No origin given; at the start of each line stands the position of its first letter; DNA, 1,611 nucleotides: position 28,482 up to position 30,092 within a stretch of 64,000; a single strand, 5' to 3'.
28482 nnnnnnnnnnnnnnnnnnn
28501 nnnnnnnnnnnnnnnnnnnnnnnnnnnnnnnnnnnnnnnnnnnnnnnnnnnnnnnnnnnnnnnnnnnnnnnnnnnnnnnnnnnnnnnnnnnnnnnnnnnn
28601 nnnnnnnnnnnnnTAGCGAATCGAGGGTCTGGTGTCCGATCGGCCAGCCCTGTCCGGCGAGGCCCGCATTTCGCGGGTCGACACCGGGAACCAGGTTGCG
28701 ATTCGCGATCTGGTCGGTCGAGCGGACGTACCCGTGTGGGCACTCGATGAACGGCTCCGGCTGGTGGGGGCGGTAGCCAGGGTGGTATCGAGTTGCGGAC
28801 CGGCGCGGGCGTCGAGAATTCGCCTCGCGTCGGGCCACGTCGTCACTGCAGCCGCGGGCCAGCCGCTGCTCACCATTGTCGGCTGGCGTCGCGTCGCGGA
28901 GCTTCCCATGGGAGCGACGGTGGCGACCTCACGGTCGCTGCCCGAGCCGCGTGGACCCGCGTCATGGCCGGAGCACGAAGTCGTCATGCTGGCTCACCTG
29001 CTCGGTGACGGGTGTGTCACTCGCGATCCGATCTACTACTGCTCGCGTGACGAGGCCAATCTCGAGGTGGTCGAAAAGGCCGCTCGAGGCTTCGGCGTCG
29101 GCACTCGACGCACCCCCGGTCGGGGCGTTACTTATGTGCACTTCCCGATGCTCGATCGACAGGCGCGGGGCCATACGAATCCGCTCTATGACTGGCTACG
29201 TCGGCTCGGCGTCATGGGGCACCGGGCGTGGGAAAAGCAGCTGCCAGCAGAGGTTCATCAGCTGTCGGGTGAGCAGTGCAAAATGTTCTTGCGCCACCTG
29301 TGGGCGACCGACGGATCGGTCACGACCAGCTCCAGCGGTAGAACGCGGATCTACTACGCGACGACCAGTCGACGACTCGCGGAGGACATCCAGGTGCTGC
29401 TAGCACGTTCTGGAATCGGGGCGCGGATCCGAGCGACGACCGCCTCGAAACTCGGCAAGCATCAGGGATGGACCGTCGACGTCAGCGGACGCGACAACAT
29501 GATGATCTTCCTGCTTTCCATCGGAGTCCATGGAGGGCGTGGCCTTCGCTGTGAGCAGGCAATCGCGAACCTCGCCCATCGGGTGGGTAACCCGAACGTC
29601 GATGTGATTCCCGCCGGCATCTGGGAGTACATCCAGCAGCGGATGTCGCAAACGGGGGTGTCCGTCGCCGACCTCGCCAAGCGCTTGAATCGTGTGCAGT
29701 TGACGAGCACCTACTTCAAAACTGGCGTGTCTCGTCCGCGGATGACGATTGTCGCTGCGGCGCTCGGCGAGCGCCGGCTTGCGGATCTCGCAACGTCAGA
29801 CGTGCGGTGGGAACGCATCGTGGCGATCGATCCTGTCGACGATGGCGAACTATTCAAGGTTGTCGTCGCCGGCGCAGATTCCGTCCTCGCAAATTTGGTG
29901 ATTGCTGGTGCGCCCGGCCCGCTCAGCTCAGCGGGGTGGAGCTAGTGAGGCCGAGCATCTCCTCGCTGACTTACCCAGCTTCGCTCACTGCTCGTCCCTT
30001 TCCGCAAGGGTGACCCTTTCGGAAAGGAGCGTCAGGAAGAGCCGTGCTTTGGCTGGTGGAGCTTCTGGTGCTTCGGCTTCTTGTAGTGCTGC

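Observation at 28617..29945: Free-standing, splicing-dead DnaB intein sitting in frame just after the dnaB stop codon, with its homing site empty 200 bp upstream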

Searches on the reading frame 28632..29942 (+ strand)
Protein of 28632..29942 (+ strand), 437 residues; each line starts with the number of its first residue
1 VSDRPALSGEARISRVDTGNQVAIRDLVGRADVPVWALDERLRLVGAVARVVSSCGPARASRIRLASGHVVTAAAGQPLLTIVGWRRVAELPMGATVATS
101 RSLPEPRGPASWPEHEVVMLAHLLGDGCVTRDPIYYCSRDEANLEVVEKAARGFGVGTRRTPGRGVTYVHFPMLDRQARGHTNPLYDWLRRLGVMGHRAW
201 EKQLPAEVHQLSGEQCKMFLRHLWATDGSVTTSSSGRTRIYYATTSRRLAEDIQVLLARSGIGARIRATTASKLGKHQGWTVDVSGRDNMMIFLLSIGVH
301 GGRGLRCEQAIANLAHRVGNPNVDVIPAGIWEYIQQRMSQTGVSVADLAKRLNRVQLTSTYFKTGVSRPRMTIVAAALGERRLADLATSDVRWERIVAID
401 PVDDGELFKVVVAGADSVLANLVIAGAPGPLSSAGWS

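Call 3: search_protein_families(library=pfam, proteins=[window:28632-29942:+], max_evalue=1)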
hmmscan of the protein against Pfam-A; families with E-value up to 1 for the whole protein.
window:28632-29942:+ (437 aa): 3 families
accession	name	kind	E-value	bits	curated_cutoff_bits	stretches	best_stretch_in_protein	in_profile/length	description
PF14528.11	LAGLIDADG_3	-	4e-22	78.7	22.5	1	215-298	2-82/82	LAGLIDADG-like domain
PF14890.11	Intein_splicing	-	6.2e-06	26.5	35.8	1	17-424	5-152/155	Intein splicing domain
PF20075.5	DUF6471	-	0.15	12.4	26.8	1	333-357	8-32/65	Domain of unknown function (DUF6471)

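Call 4: search_protein_families(library=ncbifam, proteins=[window:28632-29942:+], max_evalue=1)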
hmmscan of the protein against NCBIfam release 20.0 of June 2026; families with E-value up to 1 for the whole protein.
window:28632-29942:+ (437 aa): 12 families
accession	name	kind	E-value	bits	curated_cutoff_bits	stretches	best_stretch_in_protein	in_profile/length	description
NF005852.0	PRK07773.1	equivalog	3.6e-102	343.2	780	1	6-424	398-823/886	replicative DNA helicase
NF007072.0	PRK09519.1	equivalog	3.5e-20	72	1024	1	12-424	258-688/790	intein-containing recombinase RecA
NF038098.1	GyrA_w_intein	exception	4.7e-17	61.2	1850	1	8-350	119-463/1232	intein-containing DNA gyrase subunit A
NF006207.0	PRK08332.1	equivalog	2.8e-07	28.2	2400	1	49-267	937-1144/1684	vitamin B12-dependent ribonucleotide reductase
NF003157.0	PRK04132.1-2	equivalog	3.6e-07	28.5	1103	1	187-327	239-367/864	replication factor C small subunit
NF011303.0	PRK14715.1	equivalog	0.00013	19.1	1585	1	189-265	1187-1261/1627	DNA-directed DNA polymerase II large subunit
NF011491.0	PRK14898.1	equivalog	0.0002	19.5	783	1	198-415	319-530/860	DNA-directed RNA polymerase subunit A''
NF011418.0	PRK14845.1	equivalog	0.00032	18.6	756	1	62-300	95-300/1049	translation initiation factor IF-2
NF045703.1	rSAM_Tes_intein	exception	0.00033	18.6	1700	1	197-291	444-539/1040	tetraether lipid synthase Tes, intein-containing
NF003159.0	PRK04132.1-4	equivalog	0.013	13.5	999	1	215-305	264-338/852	replication factor C small subunit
NF038162.1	RtcB_rel_intein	exception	0.028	12.4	1150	1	6-98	95-188/961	intein-containing RtcB family protein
TIGR01445.1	intein_Nterm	domain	0.063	14.3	24.5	1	7-81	2-83/83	intein N-terminal splicing region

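Call 5: search_solved_structures(query=window:28632-29942:+, max_evalue=1, show_alignments=3)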
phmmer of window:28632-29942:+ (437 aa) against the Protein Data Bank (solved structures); distinct sequences matched with E-value up to 1: 8.
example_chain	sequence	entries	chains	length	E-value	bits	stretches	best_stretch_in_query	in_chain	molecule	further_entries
6frh_A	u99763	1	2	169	2.3e-14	56.5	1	4-104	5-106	Replicative DNA helicase,Replicative DNA helicase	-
6frg_A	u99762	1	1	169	3.3e-14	56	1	5-104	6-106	Replicative DNA helicase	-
6fre_A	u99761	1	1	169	4.6e-14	55.5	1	5-104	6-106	Replicative DNA helicase,Replicative DNA helicase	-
1mi8_A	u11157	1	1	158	8.5e-14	54.6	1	6-104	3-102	DnaB intein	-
4o1r_A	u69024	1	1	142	1.1e-11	47.7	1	6-97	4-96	Replicative DNA helicase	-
2eq7_A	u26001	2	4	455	0.083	15.1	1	49-170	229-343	2-oxoglutarate dehydrogenase E3 component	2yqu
2imz_A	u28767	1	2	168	0.29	13.3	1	54-104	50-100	Endonuclease PI-MtuI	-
1w5e_A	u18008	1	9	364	0.48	12.6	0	260-327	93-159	FTSZ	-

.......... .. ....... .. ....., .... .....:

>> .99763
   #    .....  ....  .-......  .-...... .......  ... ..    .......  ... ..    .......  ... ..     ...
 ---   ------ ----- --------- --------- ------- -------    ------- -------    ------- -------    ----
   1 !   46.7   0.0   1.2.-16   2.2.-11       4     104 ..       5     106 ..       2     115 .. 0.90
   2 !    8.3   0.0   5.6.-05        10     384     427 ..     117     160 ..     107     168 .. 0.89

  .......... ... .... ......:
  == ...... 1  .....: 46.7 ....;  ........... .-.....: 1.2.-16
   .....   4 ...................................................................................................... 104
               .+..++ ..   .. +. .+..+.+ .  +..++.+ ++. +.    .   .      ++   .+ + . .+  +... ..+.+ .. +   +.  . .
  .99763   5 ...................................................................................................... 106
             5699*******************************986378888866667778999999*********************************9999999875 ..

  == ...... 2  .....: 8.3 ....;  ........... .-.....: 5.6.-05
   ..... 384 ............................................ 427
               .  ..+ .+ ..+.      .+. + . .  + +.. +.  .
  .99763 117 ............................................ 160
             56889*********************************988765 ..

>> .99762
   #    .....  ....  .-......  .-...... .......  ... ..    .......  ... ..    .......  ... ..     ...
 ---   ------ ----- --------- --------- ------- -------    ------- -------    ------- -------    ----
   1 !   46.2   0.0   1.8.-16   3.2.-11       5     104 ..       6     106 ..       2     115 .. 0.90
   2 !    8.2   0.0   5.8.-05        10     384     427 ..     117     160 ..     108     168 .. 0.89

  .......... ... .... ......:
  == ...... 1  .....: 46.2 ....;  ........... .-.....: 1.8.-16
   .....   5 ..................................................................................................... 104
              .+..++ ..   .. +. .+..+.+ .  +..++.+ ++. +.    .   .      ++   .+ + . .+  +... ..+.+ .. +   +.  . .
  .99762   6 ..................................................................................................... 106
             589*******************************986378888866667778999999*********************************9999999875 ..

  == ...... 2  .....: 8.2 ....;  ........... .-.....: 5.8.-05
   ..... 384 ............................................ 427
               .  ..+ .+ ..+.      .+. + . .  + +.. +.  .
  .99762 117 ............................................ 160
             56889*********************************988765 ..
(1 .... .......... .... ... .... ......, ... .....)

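Call 7: find_homologous_proteins(query=window:28632-29942:+, max_evalue=0.00001)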
Query window:28632-29942:+ (437 aa): 244 proteins with E <= 0.00001 among 8000 candidates; the best 120 are listed.
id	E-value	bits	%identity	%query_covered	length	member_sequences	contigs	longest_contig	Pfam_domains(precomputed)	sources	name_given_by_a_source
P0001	5.2e-288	973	100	100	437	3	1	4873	PF14528.12,PF14890.12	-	-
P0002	1.4e-148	514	55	99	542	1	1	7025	PF03796.22,PF14528.12,PF14890.12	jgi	jgi:replicative DNA helicase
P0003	1.7e-145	503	57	99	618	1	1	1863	PF03796.22,PF14528.12,PF13481.13,PF14890.12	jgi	jgi:replicative DNA helicase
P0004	4.7e-139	482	53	99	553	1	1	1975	PF03796.22,PF14528.12,PF14890.12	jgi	-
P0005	4.1e-136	473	53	99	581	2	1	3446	PF03796.22,PF14528.12,PF14890.12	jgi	jgi:replicative DNA helicase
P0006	5.2e-132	459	57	87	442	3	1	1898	PF03796.22,PF14528.12,PF14890.12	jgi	jgi:replicative DNA helicase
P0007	1.1e-127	445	57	84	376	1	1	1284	PF14528.12,PF14890.12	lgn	-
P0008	6.9e-123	429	49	96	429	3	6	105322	PF14528.12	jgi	-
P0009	3.8e-116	407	50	93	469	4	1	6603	PF03796.22,PF14528.12,PF14890.12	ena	-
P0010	1.1e-112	395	60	70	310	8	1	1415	PF14528.12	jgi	jgi:replicative DNA helicase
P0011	1.4e-110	388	60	70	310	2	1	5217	PF14528.12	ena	-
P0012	2.1e-108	381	52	79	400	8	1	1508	PF03796.22,PF14528.12,PF14890.12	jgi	jgi:replicative DNA helicase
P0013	1.4e-95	339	43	96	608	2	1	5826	PF03796.22,PF14528.12,PF14890.12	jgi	jgi:replicative DNA helicase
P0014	2.5e-94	335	46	91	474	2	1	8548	PF03796.22,PF14528.12,PF14890.12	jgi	jgi:replicative DNA helicase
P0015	2.0e-93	332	41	96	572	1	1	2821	PF03796.22,PF14528.12,PF14890.12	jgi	jgi:replicative DNA helicase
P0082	4.1e-79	285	40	94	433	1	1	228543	PF14528.12,PF14890.12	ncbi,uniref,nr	ncbi:LAGLIDADG family homing endonuclease [Nocardia inohanensis]|uniref:LAGLIDADG family homing endo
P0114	5.6e-74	268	38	96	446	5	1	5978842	PF14528.12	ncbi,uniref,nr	ncbi:LAGLIDADG family homing endonuclease [Rhodococcus aetherivorans]|uniref:LAGLIDADG family homing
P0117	1.2e-73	267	38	95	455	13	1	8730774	PF14528.12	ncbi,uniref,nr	ncbi:endonuclease [Rhodococcus pseudokoreensis]|uniref:Endonuclease n=2 Tax=Rhodococcus pseudokoreen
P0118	2.3e-73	266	38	95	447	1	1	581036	PF14528.12,PF14890.12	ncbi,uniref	ncbi:LAGLIDADG family homing endonuclease [Nocardia sp. NPDC127526]|uniref:LAGLIDADG family homing e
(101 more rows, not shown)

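Call 10: find_encoding_contigs(protein=P0008, flank=6000, max_places=6)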
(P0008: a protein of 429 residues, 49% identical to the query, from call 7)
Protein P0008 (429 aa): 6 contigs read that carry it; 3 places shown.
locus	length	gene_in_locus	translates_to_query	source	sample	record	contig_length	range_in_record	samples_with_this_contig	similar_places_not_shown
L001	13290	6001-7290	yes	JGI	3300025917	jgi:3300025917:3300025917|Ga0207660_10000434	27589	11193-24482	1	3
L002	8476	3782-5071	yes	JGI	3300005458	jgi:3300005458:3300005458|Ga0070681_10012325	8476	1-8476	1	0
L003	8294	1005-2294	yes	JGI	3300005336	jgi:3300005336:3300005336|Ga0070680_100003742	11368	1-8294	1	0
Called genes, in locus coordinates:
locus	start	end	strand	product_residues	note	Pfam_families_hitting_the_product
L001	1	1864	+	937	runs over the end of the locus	PF01804:Penicil_amidase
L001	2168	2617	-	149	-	-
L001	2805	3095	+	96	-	PF01250:Ribosomal_S6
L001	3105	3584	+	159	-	PF00436:SSB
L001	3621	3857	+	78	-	PF01084:Ribosomal_S18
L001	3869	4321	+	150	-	PF01281:Ribosomal_L9_N, PF03948:Ribosomal_L9_C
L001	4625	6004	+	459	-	PF00772:DnaB, PF03796:DnaB_C, PF13481:AAA_25, PF06745:ATPase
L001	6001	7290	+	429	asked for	PF14528:LAGLIDADG_3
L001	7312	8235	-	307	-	PF09754:PAC2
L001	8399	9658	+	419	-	PF13439:Glyco_transf_4, PF13579:Glyco_trans_4_4, PF20706:GT4-conflict, PF00534:Glycos_transf_1, PF13692:Glyco_trans_1_4, PF13524:Glyco_trans_1_2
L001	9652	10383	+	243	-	PF01209:Ubie_methyltran (weak), PF02353:CMAS (weak), PF13489:Methyltransf_23, PF13847:Methyltransf_31, PF08241:Methyltransf_11, PF08242:Methyltransf_12, PF13649:Methyltransf_25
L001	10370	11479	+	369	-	-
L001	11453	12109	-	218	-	PF13578:Methyltransf_24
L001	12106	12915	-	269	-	PF13622:4HBT_3, PF20789:4HBT_3C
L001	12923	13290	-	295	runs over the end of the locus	PF00296:Bac_luciferase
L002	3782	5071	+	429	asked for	PF14528:LAGLIDADG_3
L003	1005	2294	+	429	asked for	PF14528:LAGLIDADG_3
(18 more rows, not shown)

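Call 11: find_encoding_contigs(protein=P0002, flank=6000, max_places=3)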
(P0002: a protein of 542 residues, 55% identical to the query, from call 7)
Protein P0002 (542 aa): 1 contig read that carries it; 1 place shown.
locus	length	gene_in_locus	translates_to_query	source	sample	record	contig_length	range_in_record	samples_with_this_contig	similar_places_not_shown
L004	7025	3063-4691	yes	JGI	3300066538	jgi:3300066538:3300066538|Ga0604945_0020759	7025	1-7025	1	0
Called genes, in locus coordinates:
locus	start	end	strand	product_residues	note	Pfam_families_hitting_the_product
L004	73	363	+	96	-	PF01250:Ribosomal_S6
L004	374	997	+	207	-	PF00436:SSB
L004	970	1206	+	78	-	PF01084:Ribosomal_S18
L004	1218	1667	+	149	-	PF01281:Ribosomal_L9_N, PF03948:Ribosomal_L9_C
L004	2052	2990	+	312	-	PF00772:DnaB, PF03796:DnaB_C, PF06745:ATPase (weak), PF13481:AAA_25 (weak)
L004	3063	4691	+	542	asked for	PF03796:DnaB_C, PF14890:Intein_splicing, PF14528:LAGLIDADG_3, PF03796:DnaB_C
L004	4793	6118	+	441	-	PF13439:Glyco_transf_4, PF13579:Glyco_trans_4_4, PF20706:GT4-conflict, PF00534:Glycos_transf_1, PF13692:Glyco_trans_1_4, PF13524:Glyco_trans_1_2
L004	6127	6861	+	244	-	PF01209:Ubie_methyltran, PF13489:Methyltransf_23, PF13847:Methyltransf_31, PF08241:Methyltransf_11, PF08242:Methyltransf_12, PF13649:Methyltransf_25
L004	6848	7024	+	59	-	?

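Call 12: find_encoding_contigs(protein=P0114, flank=5000, max_places=2)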
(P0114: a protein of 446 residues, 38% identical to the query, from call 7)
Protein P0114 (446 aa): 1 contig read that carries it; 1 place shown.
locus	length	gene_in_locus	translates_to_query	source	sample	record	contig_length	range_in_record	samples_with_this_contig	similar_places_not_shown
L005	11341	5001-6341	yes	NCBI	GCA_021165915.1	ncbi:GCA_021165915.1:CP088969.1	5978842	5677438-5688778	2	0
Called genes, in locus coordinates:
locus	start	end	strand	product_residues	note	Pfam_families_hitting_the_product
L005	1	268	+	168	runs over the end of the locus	PF00436:SSB, PF01336:tRNA_anti-codon (faint)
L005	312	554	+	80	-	PF01084:Ribosomal_S18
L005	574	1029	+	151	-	PF01281:Ribosomal_L9_N, PF03948:Ribosomal_L9_C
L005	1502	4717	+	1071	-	PF00772:DnaB, PF03796:DnaB_C, PF13481:AAA_25, PF14890:Intein_splicing, PF14528:LAGLIDADG_3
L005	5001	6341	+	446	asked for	PF14528:LAGLIDADG_3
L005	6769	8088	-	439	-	PF00083:Sugar_tr, PF07690:MFS_1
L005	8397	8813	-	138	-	PF01243:PNPOx_N, PF12900:Pyridox_ox_2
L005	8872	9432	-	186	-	PF01872:RibD_C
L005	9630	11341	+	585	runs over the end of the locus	-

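Call 13: find_encoding_contigs(protein=P0082, flank=5000, max_places=2)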
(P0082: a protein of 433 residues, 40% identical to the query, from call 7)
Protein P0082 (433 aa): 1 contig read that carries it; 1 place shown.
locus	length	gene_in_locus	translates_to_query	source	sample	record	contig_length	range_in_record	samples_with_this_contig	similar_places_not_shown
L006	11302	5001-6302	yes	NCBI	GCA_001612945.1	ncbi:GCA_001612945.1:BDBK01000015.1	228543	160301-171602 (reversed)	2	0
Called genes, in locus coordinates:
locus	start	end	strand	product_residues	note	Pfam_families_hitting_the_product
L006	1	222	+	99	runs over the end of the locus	PF01250:Ribosomal_S6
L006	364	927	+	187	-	PF00436:SSB, PF01336:tRNA_anti-codon (faint)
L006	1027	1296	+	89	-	PF01084:Ribosomal_S18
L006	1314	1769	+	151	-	PF01281:Ribosomal_L9_N, PF03948:Ribosomal_L9_C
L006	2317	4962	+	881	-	PF00772:DnaB, PF03796:DnaB_C, PF14528:LAGLIDADG_3, PF03796:DnaB_C, PF13481:AAA_25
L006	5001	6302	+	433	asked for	PF14890:Intein_splicing, PF14528:LAGLIDADG_3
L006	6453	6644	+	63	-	-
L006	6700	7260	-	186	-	PF03640:Lipoprotein_15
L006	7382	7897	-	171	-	-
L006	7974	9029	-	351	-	PF00756:Esterase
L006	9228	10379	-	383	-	PF05139:Erythro_esteras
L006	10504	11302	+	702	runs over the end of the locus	PF19818:DUF6301, PF22552:TY-Chap3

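Call 14: find_encoding_contigs(protein=P0117, flank=5000, max_places=2)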
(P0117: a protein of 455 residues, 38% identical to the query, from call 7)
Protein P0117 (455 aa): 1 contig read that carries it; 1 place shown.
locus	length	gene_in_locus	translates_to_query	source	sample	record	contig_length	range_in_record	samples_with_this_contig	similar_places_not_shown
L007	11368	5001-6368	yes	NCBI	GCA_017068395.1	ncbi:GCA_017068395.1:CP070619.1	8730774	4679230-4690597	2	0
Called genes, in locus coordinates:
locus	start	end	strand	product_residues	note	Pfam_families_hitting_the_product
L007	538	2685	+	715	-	PF00772:DnaB, PF03796:DnaB_C, PF13481:AAA_25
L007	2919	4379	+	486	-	PF00044:Gp_dh_N, PF02800:Gp_dh_C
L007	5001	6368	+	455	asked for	PF14528:LAGLIDADG_3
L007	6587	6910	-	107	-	PF13561:adh_short_C2 (weak), PF00106:adh_short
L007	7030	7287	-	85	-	-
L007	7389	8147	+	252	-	PF00142:Fer4_NifH (weak), PF01656:CbiA, PF06564:CBP_BcsQ (faint), PF09140:MipZ, PF10609:ParA, PF13614:AAA_31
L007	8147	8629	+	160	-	PF18064:CB_ParB_C (faint)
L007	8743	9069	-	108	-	-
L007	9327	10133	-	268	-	PF03073:TspO_MBR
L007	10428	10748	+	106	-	-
